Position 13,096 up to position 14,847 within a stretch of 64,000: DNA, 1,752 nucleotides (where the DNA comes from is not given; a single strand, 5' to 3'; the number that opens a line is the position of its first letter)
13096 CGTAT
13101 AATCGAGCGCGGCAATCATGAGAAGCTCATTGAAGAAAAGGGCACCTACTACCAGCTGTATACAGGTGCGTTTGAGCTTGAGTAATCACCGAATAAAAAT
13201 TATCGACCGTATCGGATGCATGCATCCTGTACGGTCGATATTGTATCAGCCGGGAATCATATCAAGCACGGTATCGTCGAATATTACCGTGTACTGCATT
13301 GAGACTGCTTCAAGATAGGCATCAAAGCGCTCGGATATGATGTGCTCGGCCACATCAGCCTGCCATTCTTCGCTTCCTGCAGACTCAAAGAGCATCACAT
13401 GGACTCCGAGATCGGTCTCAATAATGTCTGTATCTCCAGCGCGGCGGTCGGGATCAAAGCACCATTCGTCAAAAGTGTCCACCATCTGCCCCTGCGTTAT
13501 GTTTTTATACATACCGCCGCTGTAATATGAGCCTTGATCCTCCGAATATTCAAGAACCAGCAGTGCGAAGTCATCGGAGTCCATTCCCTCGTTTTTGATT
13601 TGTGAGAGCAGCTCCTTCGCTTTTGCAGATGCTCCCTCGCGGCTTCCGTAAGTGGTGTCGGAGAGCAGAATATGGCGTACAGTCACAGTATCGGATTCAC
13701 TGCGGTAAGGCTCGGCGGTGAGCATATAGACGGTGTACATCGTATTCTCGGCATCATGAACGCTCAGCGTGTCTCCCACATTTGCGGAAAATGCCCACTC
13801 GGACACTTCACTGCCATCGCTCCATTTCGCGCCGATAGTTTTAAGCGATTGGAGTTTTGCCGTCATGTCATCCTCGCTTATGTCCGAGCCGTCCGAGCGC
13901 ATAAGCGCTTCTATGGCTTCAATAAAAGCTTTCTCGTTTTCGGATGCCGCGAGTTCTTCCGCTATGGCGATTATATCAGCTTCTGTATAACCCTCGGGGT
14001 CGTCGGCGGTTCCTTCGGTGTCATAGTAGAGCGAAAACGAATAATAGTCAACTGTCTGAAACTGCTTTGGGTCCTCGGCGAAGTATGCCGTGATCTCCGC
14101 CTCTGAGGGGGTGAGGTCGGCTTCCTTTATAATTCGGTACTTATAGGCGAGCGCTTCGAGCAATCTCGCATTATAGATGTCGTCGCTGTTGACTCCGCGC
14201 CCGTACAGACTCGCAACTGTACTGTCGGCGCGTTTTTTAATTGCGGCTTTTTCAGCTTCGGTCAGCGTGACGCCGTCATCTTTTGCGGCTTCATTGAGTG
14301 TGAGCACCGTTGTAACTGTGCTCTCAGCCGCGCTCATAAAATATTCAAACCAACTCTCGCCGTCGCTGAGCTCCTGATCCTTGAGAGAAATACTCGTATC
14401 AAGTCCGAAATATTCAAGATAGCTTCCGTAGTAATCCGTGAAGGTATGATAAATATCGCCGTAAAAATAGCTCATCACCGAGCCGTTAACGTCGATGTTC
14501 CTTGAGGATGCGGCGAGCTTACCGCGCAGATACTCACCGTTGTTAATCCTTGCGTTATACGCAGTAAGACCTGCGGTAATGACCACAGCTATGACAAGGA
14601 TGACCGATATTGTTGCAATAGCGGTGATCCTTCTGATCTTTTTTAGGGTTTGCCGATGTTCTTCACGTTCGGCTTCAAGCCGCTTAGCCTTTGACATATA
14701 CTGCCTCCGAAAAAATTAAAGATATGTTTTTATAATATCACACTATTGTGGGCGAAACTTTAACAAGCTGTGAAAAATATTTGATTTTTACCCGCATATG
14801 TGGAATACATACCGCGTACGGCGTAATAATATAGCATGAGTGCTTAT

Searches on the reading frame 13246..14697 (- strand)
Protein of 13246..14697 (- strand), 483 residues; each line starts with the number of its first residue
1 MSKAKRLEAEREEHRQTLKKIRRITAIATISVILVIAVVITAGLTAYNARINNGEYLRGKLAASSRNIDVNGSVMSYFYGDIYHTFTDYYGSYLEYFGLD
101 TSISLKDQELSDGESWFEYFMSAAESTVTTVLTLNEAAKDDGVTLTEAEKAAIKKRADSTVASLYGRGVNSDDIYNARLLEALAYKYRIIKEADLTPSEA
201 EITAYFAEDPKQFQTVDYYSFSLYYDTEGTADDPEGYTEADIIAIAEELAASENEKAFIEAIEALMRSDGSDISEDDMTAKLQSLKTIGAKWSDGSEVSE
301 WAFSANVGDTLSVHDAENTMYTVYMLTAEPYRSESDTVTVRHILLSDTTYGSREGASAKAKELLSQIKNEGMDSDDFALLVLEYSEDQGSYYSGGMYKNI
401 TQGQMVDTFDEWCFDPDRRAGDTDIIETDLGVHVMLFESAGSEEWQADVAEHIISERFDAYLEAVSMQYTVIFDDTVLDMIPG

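Call 51: search_protein_families(library=pfam, alignment_id=A6, max_evalue=0.00001)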
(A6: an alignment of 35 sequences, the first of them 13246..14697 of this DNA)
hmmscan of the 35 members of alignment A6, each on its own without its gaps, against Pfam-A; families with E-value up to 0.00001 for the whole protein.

A. member 1, window:13246-14697:- (483 aa): 2 families
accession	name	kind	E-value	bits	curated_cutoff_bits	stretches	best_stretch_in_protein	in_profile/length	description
PF13616.12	Rotamase_3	-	4.7e-15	56.6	22.5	1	332-435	10-110/116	PPIC-type PPIASE domain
PF00639.27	Rotamase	-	2.2e-11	45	21.7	1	342-438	1-96/97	PPIC-type PPIASE domain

B. families by the number of members that match (of 35 scanned): 63 families (the first 25 are shown)
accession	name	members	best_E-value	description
PF00082.27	Peptidase_S8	2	1.9e-49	Subtilase family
PF00664.28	ABC_membrane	2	2.8e-43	ABC transporter transmembrane region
PF07221.17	GlcNAc_2-epim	2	4.7e-41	N-acylglucosamine 2-epimerase (GlcNAc 2-epimerase)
PF00005.33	ABC_tran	2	1.1e-30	ABC transporter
PF02225.27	PA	2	8.3e-17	PA domain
PF06280.18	fn3_5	2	8.9e-08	Fn3-like domain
PF02065.24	Melibiase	1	1.7e-161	Melibiase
PF04204.22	HTS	1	1.3e-140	Homoserine O-succinyltransferase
PF16875.11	Glyco_hydro_36N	1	6.9e-91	Glycosyl hydrolase family 36 N-terminal domain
PF04298.18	Zn_peptidase_2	1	2.1e-84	Putative neutral zinc metallopeptidase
PF00596.27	Aldolase_II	1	5.5e-69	Class II Aldolase and Adducin N-terminal domain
PF00294.29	PfkB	1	2e-57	pfkB family carbohydrate kinase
PF03309.20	Pan_kinase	1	2.8e-56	Type III pantothenate kinase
PF00069.31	Pkinase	1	2.7e-55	Protein kinase domain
PF00551.24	Formyl_trans_N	1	3e-47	Formyl transferase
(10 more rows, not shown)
